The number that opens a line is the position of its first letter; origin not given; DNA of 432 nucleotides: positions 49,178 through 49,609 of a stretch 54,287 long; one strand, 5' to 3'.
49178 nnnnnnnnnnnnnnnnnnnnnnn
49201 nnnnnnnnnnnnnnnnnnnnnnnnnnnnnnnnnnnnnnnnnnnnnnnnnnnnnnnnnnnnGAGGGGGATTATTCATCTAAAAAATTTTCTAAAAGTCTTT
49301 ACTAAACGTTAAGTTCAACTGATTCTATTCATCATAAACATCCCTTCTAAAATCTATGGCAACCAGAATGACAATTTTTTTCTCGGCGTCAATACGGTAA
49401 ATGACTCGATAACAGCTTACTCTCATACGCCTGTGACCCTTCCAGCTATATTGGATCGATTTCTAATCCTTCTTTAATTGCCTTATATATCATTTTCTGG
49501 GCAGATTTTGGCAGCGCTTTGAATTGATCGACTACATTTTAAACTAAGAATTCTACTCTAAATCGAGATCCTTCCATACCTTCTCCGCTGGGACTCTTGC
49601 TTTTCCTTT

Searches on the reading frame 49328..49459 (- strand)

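Call 82: search_protein_families(library=pfam, proteins=[window:49328-49459:-], max_evalue=1)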
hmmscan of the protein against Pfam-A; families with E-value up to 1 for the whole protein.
seq(44 aa): 3 families
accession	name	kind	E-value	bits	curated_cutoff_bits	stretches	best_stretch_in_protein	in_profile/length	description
PF05016.21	ParE_toxin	-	4.4e-05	24.4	23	1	5-42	53-89/89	ParE toxin of type II toxin-antitoxin system, parDE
PF11663.14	Toxin_YhaV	-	0.11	13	35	1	7-36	69-99/138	Toxin with endonuclease activity, of toxin-antitoxin system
PF23541.1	CRF-BP_C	-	0.17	12.7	25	1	3-39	80-116/123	Corticotropin-releasing factor binding protein C-terminal domain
